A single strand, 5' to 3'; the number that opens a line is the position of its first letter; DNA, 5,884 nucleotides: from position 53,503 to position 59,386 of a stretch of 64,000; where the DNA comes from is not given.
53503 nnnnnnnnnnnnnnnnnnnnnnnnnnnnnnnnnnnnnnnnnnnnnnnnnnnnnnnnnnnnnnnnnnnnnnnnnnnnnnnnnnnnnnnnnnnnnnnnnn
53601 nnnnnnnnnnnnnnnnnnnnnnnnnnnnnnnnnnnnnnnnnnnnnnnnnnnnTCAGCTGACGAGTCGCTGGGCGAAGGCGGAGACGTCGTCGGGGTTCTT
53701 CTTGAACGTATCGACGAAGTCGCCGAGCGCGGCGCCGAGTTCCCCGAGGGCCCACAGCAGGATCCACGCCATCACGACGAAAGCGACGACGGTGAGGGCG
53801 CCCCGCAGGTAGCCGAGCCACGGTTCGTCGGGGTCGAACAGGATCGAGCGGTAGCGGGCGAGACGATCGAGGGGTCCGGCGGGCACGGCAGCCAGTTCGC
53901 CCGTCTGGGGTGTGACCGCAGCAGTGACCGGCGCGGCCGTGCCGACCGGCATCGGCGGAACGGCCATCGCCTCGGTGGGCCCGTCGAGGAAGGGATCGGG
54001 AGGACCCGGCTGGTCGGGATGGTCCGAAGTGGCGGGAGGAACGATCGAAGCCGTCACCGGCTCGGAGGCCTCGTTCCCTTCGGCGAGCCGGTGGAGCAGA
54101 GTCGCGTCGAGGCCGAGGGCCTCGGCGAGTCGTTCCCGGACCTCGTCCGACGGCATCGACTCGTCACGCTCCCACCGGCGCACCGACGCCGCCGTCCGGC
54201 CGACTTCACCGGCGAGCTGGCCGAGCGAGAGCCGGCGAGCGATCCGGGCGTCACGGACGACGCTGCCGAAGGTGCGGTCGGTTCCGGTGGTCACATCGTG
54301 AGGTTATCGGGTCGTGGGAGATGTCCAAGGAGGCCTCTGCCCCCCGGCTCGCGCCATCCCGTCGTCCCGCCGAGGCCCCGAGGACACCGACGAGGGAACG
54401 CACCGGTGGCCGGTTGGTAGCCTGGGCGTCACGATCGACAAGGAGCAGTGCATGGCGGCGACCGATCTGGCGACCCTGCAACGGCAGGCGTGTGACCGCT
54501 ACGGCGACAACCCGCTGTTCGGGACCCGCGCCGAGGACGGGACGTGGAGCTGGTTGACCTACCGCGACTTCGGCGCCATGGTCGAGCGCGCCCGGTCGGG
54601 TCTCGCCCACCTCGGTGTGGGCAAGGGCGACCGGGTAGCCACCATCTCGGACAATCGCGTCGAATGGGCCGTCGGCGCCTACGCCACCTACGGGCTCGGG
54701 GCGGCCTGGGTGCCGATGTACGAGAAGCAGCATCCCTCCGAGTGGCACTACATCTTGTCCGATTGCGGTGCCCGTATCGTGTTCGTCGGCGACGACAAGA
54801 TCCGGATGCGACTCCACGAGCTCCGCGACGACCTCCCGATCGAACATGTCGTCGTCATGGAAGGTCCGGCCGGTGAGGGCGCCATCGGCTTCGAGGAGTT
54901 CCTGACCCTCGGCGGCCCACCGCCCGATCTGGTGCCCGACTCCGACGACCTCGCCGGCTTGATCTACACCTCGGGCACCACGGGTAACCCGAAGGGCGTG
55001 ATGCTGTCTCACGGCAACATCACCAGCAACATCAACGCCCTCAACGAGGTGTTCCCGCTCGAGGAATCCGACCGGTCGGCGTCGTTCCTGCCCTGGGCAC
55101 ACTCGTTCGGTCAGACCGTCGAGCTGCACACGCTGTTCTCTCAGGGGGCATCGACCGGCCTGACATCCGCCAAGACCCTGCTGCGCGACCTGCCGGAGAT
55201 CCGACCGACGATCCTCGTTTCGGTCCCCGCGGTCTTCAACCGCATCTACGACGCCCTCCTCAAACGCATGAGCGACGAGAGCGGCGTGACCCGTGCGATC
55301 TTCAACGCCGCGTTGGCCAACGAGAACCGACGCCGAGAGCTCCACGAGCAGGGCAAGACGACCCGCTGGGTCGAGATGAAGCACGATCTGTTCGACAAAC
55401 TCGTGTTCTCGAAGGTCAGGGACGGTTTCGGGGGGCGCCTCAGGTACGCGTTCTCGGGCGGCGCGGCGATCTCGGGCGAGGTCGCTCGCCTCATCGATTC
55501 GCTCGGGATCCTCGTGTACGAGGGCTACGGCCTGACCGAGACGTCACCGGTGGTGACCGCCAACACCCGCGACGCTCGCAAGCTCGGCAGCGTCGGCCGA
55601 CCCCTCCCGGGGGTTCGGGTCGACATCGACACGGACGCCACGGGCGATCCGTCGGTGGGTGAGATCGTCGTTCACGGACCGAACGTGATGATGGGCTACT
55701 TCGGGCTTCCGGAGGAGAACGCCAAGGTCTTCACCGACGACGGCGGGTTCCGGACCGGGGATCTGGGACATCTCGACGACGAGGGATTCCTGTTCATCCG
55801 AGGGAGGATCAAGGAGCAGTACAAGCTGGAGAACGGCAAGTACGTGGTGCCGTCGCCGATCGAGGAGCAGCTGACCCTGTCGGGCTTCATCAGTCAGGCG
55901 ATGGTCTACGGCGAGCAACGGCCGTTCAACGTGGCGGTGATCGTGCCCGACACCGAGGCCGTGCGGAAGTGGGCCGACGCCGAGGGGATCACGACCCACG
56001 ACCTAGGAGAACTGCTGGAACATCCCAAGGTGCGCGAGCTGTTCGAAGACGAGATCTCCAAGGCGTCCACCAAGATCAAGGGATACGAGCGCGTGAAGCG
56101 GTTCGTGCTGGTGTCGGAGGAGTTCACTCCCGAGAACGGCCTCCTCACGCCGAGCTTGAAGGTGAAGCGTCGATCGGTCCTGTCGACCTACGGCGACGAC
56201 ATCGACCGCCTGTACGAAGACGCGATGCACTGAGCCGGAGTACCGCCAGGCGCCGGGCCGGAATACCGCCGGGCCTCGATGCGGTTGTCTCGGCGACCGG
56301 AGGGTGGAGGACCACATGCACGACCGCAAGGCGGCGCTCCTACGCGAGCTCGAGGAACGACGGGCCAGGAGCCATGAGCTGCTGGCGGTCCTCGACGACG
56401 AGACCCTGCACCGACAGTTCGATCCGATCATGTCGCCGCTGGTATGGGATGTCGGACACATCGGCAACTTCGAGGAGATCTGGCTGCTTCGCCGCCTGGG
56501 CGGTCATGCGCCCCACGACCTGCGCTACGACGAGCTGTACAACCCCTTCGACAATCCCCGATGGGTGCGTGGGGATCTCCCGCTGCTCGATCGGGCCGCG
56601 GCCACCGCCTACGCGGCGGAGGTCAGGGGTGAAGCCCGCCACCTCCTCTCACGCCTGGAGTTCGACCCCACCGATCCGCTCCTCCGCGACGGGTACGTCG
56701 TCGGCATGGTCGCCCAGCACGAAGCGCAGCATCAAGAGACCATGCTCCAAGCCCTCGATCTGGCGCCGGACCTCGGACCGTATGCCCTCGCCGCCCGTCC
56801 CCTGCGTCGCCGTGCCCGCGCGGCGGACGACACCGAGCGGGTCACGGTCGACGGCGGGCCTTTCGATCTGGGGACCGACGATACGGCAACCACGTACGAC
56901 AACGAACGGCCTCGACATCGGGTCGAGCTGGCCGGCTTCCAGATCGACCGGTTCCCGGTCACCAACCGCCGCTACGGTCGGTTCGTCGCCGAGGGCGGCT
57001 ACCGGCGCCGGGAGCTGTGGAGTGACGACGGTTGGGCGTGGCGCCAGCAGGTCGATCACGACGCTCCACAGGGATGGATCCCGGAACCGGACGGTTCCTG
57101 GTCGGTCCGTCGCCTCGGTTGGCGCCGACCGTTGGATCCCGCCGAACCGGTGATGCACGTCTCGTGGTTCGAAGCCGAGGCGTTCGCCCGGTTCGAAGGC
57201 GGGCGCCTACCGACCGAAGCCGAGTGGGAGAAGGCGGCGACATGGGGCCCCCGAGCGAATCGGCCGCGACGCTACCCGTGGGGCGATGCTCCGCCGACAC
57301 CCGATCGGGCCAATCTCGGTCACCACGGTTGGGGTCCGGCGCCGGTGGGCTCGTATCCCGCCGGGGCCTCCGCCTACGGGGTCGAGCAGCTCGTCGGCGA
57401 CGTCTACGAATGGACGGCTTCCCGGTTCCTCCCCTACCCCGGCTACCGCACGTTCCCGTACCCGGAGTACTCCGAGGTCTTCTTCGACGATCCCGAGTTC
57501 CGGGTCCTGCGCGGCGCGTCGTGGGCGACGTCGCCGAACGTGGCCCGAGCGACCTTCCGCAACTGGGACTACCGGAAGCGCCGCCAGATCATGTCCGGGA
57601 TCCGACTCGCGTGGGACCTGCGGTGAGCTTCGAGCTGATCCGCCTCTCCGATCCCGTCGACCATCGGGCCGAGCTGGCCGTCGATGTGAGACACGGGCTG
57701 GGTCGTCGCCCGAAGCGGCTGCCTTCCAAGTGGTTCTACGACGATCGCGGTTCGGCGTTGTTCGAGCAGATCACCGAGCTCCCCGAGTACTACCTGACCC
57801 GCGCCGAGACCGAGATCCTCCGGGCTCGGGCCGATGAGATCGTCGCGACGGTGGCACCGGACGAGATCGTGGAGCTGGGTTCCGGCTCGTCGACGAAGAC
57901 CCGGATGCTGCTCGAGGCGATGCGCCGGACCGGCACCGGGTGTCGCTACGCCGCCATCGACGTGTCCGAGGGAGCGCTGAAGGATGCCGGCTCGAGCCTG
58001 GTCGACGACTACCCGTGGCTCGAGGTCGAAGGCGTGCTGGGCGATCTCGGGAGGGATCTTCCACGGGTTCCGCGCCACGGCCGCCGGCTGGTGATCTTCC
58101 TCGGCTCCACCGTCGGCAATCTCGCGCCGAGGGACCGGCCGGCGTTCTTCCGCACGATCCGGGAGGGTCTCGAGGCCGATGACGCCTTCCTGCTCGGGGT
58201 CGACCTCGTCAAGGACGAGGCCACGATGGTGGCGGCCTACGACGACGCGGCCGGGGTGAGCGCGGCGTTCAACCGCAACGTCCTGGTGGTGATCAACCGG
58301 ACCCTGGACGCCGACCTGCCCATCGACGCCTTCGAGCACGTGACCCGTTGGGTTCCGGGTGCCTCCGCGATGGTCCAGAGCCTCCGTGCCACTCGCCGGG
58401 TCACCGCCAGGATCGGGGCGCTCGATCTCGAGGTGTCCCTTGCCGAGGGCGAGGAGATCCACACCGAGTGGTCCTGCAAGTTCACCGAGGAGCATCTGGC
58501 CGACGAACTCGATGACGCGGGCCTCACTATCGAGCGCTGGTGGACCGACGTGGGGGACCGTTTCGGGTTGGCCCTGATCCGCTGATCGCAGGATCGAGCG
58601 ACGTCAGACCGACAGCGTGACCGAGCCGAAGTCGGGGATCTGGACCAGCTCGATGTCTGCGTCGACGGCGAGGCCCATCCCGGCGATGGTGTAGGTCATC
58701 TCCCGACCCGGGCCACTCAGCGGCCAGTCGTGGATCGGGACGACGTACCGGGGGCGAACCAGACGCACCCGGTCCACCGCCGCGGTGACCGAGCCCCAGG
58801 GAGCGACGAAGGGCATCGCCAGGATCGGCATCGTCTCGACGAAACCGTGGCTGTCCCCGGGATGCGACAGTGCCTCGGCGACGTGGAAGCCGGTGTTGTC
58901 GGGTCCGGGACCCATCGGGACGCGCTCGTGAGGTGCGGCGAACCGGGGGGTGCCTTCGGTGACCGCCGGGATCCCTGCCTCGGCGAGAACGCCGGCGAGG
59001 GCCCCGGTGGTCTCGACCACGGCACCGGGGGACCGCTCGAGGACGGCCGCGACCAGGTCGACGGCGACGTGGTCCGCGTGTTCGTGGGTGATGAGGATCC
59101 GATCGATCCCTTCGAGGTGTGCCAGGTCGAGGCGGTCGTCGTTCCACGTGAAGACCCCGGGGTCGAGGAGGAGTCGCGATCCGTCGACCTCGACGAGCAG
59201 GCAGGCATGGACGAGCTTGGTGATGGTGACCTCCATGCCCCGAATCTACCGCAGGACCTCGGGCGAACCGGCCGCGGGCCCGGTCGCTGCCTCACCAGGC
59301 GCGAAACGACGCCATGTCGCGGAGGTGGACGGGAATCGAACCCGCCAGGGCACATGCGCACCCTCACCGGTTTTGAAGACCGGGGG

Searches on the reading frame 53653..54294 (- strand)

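Call 7: search_protein_families(library=pfam, proteins=[window:53653-54294:-], max_evalue=0.001)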
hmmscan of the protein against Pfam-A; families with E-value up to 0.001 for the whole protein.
window:53653-54294:- (213 aa): 2 families
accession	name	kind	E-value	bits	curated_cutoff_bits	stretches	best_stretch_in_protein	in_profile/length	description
PF13560.12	HTH_31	-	1.2e-09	38.8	27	1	9-70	2-64/64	Helix-turn-helix domain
PF01381.28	HTH_3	-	1.4e-07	31.8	23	1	13-65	1-53/55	Helix-turn-helix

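Call 8: search_protein_families(library=ncbifam, proteins=[window:53653-54294:-], max_evalue=0.001)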
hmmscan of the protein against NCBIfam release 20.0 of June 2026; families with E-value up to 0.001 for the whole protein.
window:53653-54294:- (213 aa): 4 families
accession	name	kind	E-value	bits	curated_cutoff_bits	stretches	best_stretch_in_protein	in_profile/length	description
TIGR00270.2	TIGR00270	equivalog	4.2e-06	26.7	110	1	9-70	76-135/159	multiprotein bridging factor aMBF1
NF007257.0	PRK09706.1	subfamily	1e-05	25.3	101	1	6-72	3-69/135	transcriptional repressor DicA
NF003162.0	PRK04140.1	equivalog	0.00041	19.5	263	1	10-63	128-181/317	transcriptional regulator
NF041951.1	phage_RstR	subfamily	0.00061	20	80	1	10-64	4-58/108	RstR family transcriptional repressor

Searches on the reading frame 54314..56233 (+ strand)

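Call 7: search_protein_families(library=pfam, proteins=[window:54314-56233:+], max_evalue=0.001)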
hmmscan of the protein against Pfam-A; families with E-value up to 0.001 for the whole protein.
window:54314-56233:+ (639 aa): 2 families
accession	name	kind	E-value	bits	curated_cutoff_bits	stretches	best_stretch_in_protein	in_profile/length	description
PF00501.34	AMP-binding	-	1.3e-83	281.4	29.9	1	58-463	3-384/384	AMP-binding enzyme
PF23562.2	AMP-binding_C_3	-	4e-10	40.6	20.8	1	504-636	5-122/124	AMP-binding enzyme C-terminal domain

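Call 8: search_protein_families(library=ncbifam, proteins=[window:54314-56233:+], max_evalue=0.001)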
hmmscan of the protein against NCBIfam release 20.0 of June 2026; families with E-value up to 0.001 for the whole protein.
window:54314-56233:+ (639 aa): 101 families (the best 25 are shown)
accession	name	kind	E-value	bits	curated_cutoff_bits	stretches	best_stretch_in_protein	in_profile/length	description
NF038343.1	ligase_FadD11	exception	1.1e-89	301.4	950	1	76-636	24-583/585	fatty acid--CoA ligase FadD11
NF004837.0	PRK06187.1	subfamily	3.6e-73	246.6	476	2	54-338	12-301/531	long-chain-fatty-acid--CoA ligase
NF004114.0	PRK05605.1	equivalog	5.1e-62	210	766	3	376-538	340-507/575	long-chain-fatty-acid--CoA ligase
NF009232.0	PRK12582.1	subfamily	4.7e-60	203.5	777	2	372-636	344-615/624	acyl-CoA synthetase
NF005801.1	PRK07656.1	equivalog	6.5e-56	190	657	2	58-333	9-289/500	FadD3 family acyl-CoA ligase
NF006181.0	PRK08314.1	subfamily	1.4e-55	188.6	705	3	341-537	286-489/563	long-chain-fatty-acid--CoA ligase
NF005702.0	PRK07514.1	subfamily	2.3e-53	181.3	558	2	79-313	28-260/506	malonyl-CoA synthase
NF041592.1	carboxyl_red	equivalog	1.8e-52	178.3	1300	2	205-637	225-622/1160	carboxylic acid reductase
NF005676.0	PRK07470.1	equivalog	1.5e-48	165.8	774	2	48-289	18-254/544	acyl-CoA synthetase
TIGR01733.1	AA-adenyl-dom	subfamily_domain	9e-48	163.1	317.4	2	82-354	1-266/409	amino acid adenylation domain-containing protein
NF005307.0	PRK06839.1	equivalog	2.3e-46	158.5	748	2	376-537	266-430/496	o-succinylbenzoate--CoA ligase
NF006182.0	PRK08316.1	subfamily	1.4e-45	155.7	663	2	80-334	36-297/523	fatty acyl-CoA synthetase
NF006386.0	PRK08633.1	equivalog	4.3e-45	153.9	1221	2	396-521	921-1062/1147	acyl-[ACP]--phospholipid O-acyltransferase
TIGR01923.1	menE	equivalog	1.8e-44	152.4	330.15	2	376-535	226-383/442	o-succinylbenzoate--CoA ligase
NF004511.1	PRK05852.1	equivalog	2e-44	152.1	650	2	374-536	274-440/505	FadD7 family fatty acid--CoA ligase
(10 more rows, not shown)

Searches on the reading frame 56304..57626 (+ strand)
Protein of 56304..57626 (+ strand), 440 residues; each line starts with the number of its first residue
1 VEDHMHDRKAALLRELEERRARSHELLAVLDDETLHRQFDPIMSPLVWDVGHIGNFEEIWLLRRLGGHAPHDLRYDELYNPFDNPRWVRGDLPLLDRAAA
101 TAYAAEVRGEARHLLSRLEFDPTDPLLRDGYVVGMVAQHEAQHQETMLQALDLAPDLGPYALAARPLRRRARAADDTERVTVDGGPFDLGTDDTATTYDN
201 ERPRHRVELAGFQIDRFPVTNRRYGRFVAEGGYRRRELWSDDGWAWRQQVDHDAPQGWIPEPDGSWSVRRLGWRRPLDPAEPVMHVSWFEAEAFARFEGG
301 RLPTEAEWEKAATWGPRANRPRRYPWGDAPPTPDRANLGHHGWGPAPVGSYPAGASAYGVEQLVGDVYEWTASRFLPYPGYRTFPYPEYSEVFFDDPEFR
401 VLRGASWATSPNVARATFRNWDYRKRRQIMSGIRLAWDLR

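Call 7: search_protein_families(library=pfam, proteins=[window:56304-57626:+], max_evalue=0.001)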
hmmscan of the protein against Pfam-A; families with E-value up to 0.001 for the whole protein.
window:56304-57626:+ (440 aa): 2 families
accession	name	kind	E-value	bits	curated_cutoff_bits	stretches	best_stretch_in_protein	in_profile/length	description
PF03781.23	FGE-sulfatase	-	8.8e-58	196.4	23.3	1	177-437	3-255/255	Sulfatase-modifying factor enzyme 1-like domain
PF12867.12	DinB_2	-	8.3e-17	62.3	24.8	1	15-147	1-128/128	DinB superfamily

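Call 8: search_protein_families(library=ncbifam, proteins=[window:56304-57626:+], max_evalue=0.001)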
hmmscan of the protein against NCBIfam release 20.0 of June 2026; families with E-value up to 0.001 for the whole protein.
window:56304-57626:+ (440 aa): 6 families
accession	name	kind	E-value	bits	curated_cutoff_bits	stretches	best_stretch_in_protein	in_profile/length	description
TIGR03440.2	egtB_TIGR03440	equivalog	2.3e-120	402.5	360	1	13-436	2-413/413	ergothioneine biosynthesis protein EgtB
NF041186.1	SenA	equivalog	9.4e-96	321.5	420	1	7-436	3-381/382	selenoneine synthase SenA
TIGR04344.1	ovoA_Nterm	equivalog_domain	3.7e-37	128.3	400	1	101-435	111-443/444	5-histidylcysteine sulfoxide synthase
NF051459.1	pyoverdine_PvdO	equivalog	1.8e-11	43.7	500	1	345-439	191-280/280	dihydropyoverdine dehydrogenase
TIGR03525.2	GldK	equivalog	2.3e-11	43.6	350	1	299-435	255-403/408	T9SS ring complex lipoprotein PorK/GldK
TIGR04373.1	egtB_X_signatur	signature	2e-08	34.2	71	1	386-434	1-47/50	EgtB-related enzyme signature domain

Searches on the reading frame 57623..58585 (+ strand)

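Call 37: search_protein_families(library=ncbifam, proteins=[window:57623-58585:+], max_evalue=1e-20)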
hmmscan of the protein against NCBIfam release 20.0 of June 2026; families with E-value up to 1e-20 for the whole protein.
window:57623-58585:+ (320 aa): 2 families
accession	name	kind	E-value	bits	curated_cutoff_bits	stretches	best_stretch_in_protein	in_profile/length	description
TIGR03438.1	egtD_ergothio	equivalog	3.7e-101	338.3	290.9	1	19-318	3-300/301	L-histidine N(alpha)-methyltransferase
TIGR03439.1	methyl_EasF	subfamily_domain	3.9e-50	170.6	205.55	1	15-315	10-318/321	EasF family methyltransferase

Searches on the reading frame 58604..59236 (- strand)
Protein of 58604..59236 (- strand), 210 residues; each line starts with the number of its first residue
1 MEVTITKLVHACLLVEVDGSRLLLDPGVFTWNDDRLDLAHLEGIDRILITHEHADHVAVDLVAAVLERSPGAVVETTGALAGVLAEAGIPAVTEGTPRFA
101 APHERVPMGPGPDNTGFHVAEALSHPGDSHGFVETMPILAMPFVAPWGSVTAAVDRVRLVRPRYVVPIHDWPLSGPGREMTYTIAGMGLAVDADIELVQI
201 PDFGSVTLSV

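Call 7: search_protein_families(library=pfam, proteins=[window:58604-59236:-], max_evalue=0.001)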
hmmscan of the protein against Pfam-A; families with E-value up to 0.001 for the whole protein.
window:58604-59236:- (210 aa): 4 families
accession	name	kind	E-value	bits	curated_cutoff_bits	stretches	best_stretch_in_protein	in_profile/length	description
PF13483.12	Lactamase_B_3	-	1.2e-11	45.3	24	1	4-169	1-160/160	Beta-lactamase superfamily domain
PF00753.33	Lactamase_B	-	1.9e-06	28.4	22.7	1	8-58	4-58/196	Metallo-beta-lactamase superfamily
PF12706.13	Lactamase_B_2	-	6.4e-06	26.3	27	1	21-96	2-82/200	Beta-lactamase superfamily domain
PF23023.1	Anti-Pycsar_Apyc1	-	0.00026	21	50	1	7-58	17-68/250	Anti-Pycsar protein Apyc1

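Call 8: search_protein_families(library=ncbifam, proteins=[window:58604-59236:-], max_evalue=0.001)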
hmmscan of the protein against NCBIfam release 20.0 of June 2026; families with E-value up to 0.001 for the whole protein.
window:58604-59236:- (210 aa): 4 families
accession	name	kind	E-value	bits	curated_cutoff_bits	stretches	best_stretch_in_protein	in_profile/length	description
NF001911.0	PRK00685.1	equivalog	5.2e-09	35.9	144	1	5-93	3-87/228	metal-dependent hydrolase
TIGR02651.1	RNase_Z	equivalog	5.8e-05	22.3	292.95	1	10-57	18-65/302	ribonuclease Z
NF000801.0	PRK00055.1-3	equivalog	0.00021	20.5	252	1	11-57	21-67/307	ribonuclease Z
NF002553.0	PRK02113.1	equivalog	0.00026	20.5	386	1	9-58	34-81/252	MBL fold metallo-hydrolase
